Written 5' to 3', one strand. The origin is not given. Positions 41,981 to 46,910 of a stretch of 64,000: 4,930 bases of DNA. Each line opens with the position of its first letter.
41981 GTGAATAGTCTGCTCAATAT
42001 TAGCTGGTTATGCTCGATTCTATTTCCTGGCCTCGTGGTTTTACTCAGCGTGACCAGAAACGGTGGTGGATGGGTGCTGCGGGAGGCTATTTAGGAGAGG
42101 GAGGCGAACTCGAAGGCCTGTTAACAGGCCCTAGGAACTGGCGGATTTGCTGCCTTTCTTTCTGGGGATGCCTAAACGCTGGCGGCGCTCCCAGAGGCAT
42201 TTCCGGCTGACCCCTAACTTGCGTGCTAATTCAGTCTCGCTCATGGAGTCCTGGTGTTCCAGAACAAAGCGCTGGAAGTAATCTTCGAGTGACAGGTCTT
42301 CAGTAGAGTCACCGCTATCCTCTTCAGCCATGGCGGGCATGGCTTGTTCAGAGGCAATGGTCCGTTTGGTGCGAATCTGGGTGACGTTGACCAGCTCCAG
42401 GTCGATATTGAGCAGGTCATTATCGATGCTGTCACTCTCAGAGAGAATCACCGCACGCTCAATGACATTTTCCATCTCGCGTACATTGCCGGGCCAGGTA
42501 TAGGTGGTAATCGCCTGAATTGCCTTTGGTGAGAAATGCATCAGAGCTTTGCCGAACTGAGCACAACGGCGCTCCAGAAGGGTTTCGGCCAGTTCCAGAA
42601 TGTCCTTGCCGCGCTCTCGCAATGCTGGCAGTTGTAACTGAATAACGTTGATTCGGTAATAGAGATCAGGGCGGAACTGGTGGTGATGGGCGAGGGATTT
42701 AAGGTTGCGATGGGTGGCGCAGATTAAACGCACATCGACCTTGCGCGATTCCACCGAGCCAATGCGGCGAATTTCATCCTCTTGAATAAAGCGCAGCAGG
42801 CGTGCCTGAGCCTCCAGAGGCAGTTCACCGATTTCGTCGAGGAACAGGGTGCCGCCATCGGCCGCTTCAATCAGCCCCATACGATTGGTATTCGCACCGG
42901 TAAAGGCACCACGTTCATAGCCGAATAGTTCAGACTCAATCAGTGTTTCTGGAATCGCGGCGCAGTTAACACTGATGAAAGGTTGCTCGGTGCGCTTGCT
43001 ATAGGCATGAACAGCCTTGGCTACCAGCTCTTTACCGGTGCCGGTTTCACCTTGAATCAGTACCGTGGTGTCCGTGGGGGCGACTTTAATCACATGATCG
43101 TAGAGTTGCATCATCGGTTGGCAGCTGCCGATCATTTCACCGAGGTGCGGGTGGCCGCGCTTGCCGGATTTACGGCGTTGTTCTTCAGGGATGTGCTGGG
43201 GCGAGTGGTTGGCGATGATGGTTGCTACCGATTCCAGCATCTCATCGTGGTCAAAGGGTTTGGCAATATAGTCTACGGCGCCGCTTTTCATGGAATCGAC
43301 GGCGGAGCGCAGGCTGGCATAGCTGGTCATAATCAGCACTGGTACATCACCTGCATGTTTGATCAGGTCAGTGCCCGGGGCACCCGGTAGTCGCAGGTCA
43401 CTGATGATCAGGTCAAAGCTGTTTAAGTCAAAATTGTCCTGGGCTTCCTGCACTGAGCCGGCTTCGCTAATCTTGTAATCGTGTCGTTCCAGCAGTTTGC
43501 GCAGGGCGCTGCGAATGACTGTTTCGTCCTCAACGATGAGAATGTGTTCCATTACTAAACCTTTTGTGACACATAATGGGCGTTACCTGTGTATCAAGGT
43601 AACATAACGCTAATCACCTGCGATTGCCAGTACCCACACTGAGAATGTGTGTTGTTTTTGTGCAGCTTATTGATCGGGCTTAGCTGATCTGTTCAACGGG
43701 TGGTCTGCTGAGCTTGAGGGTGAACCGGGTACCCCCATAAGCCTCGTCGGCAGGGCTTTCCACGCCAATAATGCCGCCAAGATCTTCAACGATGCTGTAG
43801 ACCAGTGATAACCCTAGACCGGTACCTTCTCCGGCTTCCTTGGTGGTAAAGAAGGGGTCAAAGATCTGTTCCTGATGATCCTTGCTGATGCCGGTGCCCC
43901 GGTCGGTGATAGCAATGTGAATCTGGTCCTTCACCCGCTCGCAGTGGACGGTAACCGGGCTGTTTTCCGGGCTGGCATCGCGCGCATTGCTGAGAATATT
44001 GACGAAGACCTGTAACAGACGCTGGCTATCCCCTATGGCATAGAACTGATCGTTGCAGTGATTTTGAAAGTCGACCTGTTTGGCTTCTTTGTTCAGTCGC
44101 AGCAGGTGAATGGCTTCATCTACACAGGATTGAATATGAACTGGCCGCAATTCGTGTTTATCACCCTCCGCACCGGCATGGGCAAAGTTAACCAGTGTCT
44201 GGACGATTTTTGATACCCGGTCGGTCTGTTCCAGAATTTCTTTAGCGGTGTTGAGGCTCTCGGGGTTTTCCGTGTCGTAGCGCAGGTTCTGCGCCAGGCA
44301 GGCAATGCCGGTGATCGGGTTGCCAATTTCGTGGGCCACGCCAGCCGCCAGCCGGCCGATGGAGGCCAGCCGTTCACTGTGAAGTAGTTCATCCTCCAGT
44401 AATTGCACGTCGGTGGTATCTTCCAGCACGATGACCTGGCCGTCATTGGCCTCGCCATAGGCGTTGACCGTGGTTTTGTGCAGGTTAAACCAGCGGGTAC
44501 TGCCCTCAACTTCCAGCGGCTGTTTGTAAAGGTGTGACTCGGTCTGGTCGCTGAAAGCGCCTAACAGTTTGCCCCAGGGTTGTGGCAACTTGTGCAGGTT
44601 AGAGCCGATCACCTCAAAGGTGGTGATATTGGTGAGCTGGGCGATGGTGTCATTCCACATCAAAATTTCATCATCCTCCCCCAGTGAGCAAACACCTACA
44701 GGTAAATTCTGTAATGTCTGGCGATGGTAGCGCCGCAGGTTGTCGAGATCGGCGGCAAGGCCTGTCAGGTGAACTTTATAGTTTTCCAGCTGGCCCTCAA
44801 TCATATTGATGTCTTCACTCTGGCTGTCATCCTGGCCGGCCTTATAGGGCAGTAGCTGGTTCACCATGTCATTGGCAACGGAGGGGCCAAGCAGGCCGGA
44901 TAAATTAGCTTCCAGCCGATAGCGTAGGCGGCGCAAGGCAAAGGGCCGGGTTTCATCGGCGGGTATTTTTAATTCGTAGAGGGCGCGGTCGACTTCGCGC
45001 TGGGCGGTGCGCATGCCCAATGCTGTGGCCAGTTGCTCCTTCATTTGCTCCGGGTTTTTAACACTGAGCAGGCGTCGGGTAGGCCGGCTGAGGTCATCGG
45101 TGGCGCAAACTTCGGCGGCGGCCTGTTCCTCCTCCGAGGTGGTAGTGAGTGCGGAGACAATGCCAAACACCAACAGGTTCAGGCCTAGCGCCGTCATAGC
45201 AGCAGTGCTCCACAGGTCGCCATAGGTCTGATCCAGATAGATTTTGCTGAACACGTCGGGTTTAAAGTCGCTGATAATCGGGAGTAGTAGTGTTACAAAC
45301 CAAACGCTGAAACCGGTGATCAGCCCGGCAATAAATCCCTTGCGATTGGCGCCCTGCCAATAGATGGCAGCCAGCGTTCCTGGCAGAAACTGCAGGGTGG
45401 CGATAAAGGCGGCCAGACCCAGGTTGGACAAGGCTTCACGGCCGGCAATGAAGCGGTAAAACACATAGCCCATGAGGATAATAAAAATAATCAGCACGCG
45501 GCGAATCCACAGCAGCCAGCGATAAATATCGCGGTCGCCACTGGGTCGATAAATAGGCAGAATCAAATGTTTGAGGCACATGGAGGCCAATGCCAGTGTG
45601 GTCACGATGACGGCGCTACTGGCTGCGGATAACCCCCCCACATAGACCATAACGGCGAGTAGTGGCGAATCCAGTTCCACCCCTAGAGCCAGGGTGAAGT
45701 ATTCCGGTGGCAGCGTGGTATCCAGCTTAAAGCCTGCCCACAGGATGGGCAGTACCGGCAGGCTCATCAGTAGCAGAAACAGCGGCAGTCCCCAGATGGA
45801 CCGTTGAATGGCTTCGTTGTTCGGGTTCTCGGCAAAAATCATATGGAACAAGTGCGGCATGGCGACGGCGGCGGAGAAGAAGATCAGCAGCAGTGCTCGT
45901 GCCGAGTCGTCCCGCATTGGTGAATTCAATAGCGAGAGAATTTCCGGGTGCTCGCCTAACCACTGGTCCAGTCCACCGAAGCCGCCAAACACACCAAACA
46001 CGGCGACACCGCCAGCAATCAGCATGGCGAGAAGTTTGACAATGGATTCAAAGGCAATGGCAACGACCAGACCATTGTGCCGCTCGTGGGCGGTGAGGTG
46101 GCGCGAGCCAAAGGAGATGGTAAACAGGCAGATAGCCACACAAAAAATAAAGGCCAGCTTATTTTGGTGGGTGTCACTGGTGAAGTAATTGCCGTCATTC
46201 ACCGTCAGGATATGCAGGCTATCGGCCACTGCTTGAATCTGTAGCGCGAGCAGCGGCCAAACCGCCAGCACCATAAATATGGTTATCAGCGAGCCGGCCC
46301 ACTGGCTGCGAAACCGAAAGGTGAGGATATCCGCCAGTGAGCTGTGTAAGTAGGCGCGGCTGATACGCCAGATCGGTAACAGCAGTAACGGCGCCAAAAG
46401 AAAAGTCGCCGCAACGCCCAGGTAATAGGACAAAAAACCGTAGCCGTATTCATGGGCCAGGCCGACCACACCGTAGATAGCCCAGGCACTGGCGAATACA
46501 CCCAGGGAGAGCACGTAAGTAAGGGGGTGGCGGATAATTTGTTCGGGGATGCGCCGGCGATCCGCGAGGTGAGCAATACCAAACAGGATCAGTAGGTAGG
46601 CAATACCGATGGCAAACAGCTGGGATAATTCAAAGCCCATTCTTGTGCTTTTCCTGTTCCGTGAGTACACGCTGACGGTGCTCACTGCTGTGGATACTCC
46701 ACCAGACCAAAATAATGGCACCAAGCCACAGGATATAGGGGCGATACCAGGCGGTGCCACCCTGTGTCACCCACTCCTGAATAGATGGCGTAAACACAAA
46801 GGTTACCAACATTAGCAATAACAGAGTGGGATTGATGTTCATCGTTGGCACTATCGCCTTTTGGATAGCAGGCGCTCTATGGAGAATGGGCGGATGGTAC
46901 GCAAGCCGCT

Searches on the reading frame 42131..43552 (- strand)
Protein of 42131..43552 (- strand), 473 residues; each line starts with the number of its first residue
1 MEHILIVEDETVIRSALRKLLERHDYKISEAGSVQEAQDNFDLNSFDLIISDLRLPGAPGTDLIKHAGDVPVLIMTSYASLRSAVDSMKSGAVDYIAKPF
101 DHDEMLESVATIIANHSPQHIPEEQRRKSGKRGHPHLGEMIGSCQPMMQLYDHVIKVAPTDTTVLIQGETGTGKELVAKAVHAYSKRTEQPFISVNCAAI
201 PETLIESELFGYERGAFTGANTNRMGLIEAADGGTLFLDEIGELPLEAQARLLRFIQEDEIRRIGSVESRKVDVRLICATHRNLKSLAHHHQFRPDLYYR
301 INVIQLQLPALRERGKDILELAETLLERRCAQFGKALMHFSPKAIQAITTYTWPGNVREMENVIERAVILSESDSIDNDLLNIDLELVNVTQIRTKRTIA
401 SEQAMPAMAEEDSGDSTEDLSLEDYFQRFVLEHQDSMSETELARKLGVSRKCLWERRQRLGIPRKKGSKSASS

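Call 5: search_protein_families(library=ncbifam, proteins=[window:42131-43552:-])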
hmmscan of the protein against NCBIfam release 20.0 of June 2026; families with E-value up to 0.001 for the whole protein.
window:42131-43552:- (473 aa): 108 families (the best 25 are shown)
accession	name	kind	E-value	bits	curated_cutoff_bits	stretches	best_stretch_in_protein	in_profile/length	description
TIGR01818.1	ntrC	equivalog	1.6e-118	396.4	558.6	1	4-453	1-456/463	nitrogen regulation protein NR(I)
NF008469.0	PRK11361.1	equivalog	7.1e-113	377.7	714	1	2-462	5-456/461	acetoacetate metabolism transcriptional regulator AtoC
TIGR02915.1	PEP_resp_reg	equivalog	4.1e-110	368.7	502.6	1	4-392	1-393/445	PEP-CTERM-box response regulator transcription factor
NF041946.1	LuxO_transreg_Vib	equivalog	7.6e-110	367.8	800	1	7-413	2-408/463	quorum-sensing sigma-54 dependent transcriptional regulator LuxO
NF003451.0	PRK05022.1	equivalog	1.7e-104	350.4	476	1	113-462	165-510/512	nitric oxide reductase transcriptional regulator NorR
NF007689.0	PRK10365.1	equivalog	2.2e-104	349.7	760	1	3-395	7-393/441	sigma-54-dependent response regulator transcription factor ZraR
TIGR01817.1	nifA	equivalog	8.6e-103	344.9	528.85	1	124-396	182-453/534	nif-specific transcriptional activator NifA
NF049963.1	RespRegFlgRCampy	domain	9.3e-103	344.3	750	1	4-384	3-380/429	fla regulon two-component system response regulator FlgR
NF008176.1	PRK10923.1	equivalog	7.1e-96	321.6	620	1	4-392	6-392/469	nitrogen regulation protein NR(I)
NF041552.1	TF_PrdR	equivalog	8.7e-96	321.5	795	1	132-383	264-512/577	sigma-54 dependent transcriptional regulator PrdR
NF038308.1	RNA_repair_RtcR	equivalog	3.2e-95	320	650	1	80-452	122-503/530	RNA repair transcriptional activator RtcR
NF011695.0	PRK15115.1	equivalog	8.3e-95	318.1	763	1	3-387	8-384/445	two-component system response regulator GlrR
NF051870.1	NAssimRespRegNtrX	equivalog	3.3e-90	303.2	600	1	2-461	2-451/452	nitrogen assimilation response regulator NtrX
TIGR02329.1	propionate_PrpR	equivalog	5.3e-90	302.5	499.2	1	61-457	156-524/526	propionate catabolism operon regulatory protein PrpR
NF050807.1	TransRegFlbDCaul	equivalog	3.7e-87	293.1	750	1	145-407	125-386/454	sigma-54-dependent transcriptional regulator FlbD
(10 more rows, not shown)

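Call 7: find_related_loci(query=window:42131-43552:-, collection=genome_contigs, flank=4000)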
Query window:42131-43552:- (473 aa) in genome_contigs; peptide patterns used: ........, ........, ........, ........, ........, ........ (x = any residue, [..] = any of these).
600 stretches matched a pattern (row limit reached: there are more); 554 encode a relative of the query (tblastn E <= 1e-3); the best 80 are kept; 80 distinct loci.
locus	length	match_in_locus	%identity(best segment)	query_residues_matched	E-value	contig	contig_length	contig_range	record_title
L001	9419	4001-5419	82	1-472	0e+0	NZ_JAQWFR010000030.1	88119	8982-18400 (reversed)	MAG: Oceanicoccus sp. isolate cluster1_bin.102 k141_1095799, whole genome shotgun sequence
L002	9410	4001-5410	77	1-471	0e+0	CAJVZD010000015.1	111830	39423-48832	MAG TPA_asm: uncultured Cellvibrionales bacterium isolate SRR5469033_bin.38_MetaBAT_v2.12.1_MAG genome assembly, contig:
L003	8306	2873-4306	74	1-473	0e+0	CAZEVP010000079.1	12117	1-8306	MAG TPA_asm: uncultured Verrucomicrobiaceae bacterium isolate SRP344714_co1_108 genome assembly, contig: NODE_9577_lengt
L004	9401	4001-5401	71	1-463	0e+0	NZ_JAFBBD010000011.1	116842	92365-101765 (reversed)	Spongiibacter marinus strain DSM 17750 Ga0415252_11, whole genome shotgun sequence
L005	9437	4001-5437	70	1-473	0e+0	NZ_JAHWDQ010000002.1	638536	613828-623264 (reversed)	Zhongshania aquimaris strain CAU 1632 contig2, whole genome shotgun sequence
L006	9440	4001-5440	69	1-473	0e+0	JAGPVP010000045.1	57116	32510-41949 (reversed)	MAG: Zhongshania sp. isolate Lab_640_Crude_bin.4 k141_60168, whole genome shotgun sequence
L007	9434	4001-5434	70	1-473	0e+0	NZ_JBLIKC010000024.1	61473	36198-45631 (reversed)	MAG: Zhongshania sp. isolate 3300054695_175 Ga0535665_0000309, whole genome shotgun sequence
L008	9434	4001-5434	69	1-473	0e+0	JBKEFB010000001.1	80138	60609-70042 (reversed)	MAG: Zhongshania sp. isolate 3300059488_19 Ga0535656_000048, whole genome shotgun sequence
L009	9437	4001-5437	68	1-466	0e+0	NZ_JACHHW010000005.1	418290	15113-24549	Zhongshania antarctica strain DSM 25701 Ga0415262_05, whole genome shotgun sequence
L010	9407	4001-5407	68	1-472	0e+0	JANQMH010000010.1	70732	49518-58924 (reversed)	MAG: Exilibacterium sp. isolate PL25a_bin.9 k99_3589399, whole genome shotgun sequence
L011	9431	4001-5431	66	1-473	0e+0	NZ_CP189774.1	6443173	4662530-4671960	Pseudomonas nitroreducens strain TX1 chromosome, complete genome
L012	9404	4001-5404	67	1-466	0e+0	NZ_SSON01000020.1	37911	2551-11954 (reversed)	Pseudomonas sp. BN102 701, whole genome shotgun sequence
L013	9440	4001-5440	66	1-471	0e+0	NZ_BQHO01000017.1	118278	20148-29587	Pseudomonas parasichuanensis strain BML-PP020 sequence017, whole genome shotgun sequence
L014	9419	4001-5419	67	1-471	0e+0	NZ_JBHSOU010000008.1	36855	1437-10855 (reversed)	Pseudomonas sp. GCM10022186 strain CGMCC 1.18516 velvet_auto_105_8, whole genome shotgun sequence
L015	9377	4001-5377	66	1-471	0e+0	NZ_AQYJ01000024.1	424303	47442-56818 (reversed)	Microbulbifer variabilis ATCC 700307 G367DRAFT_scaffold00006.6_C, whole genome shotgun sequence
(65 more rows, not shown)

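Call 9: search_protein_families(library=pfam, proteins=[window:42131-43552:-])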
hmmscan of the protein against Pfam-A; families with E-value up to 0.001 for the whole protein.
window:42131-43552:- (473 aa): 6 families
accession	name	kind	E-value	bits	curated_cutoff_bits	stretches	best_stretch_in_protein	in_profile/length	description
PF00158.32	Sigma54_activat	-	3e-72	242.2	20.2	1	140-306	1-167/168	Sigma-54 interaction domain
PF14532.12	Sigma54_activ_2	-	2.1e-23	83.5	25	1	141-311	1-138/138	Sigma-54 interaction domain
PF00072.30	Response_reg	-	2.1e-23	83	30.2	1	4-109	1-110/111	Response regulator receiver domain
PF25601.1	AAA_lid_14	-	2.6e-21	75.7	27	1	312-384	1-73/87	AAA+ ATPase lid domain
PF07728.20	AAA_5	-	1.2e-05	25.8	22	1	164-284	2-125/139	AAA domain (dynein-related subfamily)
PF00004.35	AAA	-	2.6e-05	25.1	21.2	1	164-284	1-111/131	ATPase family associated with various cellular activities (AAA)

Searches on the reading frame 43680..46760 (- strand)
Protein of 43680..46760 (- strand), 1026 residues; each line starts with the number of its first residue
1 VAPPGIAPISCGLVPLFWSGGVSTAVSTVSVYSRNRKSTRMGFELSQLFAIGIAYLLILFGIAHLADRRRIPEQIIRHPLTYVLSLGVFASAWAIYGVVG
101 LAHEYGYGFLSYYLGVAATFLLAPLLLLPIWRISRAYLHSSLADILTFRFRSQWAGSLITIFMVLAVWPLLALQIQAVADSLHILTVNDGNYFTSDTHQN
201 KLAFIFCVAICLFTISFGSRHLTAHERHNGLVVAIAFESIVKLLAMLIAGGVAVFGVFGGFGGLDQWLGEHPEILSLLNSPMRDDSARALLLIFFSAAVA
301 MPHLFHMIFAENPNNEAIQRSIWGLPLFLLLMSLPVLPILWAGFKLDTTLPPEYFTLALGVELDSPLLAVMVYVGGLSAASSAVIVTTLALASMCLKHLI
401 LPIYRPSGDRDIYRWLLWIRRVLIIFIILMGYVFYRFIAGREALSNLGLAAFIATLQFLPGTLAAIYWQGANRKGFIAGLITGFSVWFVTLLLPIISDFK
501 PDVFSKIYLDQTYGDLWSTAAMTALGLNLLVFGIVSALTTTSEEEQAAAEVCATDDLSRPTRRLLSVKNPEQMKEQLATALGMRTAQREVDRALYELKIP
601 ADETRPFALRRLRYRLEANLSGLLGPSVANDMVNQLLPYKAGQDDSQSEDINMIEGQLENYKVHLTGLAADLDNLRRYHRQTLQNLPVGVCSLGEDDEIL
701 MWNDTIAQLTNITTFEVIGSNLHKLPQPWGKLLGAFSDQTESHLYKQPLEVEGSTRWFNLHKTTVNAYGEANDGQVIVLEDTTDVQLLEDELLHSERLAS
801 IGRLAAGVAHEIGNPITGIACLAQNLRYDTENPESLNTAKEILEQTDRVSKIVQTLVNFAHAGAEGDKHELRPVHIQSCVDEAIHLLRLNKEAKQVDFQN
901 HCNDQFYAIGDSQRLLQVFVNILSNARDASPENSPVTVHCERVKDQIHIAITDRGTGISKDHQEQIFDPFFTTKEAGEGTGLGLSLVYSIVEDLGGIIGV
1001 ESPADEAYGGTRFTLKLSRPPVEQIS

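Call 5: search_protein_families(library=ncbifam, proteins=[window:43680-46760:-])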
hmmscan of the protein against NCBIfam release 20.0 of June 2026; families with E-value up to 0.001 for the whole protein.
window:43680-46760:- (1026 aa): 85 families (the best 25 are shown)
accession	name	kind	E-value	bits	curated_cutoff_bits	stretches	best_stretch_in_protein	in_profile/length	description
NF008468.0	PRK11360.1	equivalog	2.1e-68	231.2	646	1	650-1019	241-608/616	two-component system sensor histidine kinase AtoS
NF007688.0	PRK10364.1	equivalog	7.5e-45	153.5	479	1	786-1017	225-449/460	two-component system sensor histidine kinase ZraS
NF046044.1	PnpS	equivalog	2.5e-42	145.3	400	1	639-1017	17-389/390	two-component system histidine kinase PnpS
NF010411.0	PRK13837.1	equivalog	6.9e-37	126.9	647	1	782-1017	431-673/828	two-component system VirA-like sensor kinase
NF052574.1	HisKinEspCMyxo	equivalog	9e-36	123.3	1200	1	752-1021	368-639/785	serine histidine kinase EspC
NF047497.1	HK_LIC_12097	equivalog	4.7e-35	121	500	1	778-1006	127-357/367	LIC_12097 family sensor histidine kinase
NF052573.1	HisKinEspAMyxo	equivalog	1e-34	119.7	1400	1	775-1005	358-600/755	serine histidine kinase EspA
NF046020.1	HisKinCckABruc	equivalog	1.3e-34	119.2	1000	1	754-1019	431-707/868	cell cycle histidine kinase CckA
NF038348.1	T2SS_HK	subfamily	3.6e-34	118.1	450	2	834-1017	396-571/574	histidine kinase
TIGR02966.1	phoR_proteo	equivalog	1e-31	110.2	334.2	1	678-1016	7-332/333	phosphate regulon sensor histidine kinase PhoR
NF033092.0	HK_WalK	equivalog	4.4e-31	108.1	725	1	673-1017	254-592/594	cell wall metabolism sensor histidine kinase WalK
NF047466.1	hybrid_RR_LvrB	exception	5.9e-30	104.7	500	1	786-1017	137-374/377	hybrid histidine kinase/response regulator LvrB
NF008312.0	PRK11100.1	equivalog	7.3e-30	104.2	356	1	807-1006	262-464/477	two-component system sensor histidine kinase CreC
NF047794.1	HisKinPtgB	equivalog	4.9e-28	97.8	1000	1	786-1002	427-641/656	two-component system sensor histidine kinase PgtB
NF058527.1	HistKinChvGCaul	equivalog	1.1e-27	97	740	1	795-1018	300-532/535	two-component sensor histidine kinase ChvG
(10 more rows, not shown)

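Call 9: search_protein_families(library=pfam, proteins=[window:43680-46760:-])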
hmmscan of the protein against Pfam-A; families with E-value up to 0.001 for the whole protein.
window:43680-46760:- (1026 aa): 4 families
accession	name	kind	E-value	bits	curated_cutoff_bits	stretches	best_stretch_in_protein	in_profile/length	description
PF02518.31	HATPase_c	-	1.2e-24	87.3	26.4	1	910-1019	1-109/111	Histidine kinase-, DNA gyrase B-, and HSP90-like ATPase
PF00512.31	HisKA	-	1.1e-09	38.6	26.9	1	802-863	3-64/66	His Kinase A (phospho-acceptor) domain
PF00989.32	PAS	-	3.1e-06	27.6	22.6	1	680-764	4-95/113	PAS fold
PF13581.12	HATPase_c_2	-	7.2e-05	23.2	27.4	1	919-994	40-112/127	Histidine kinase-like ATPase domain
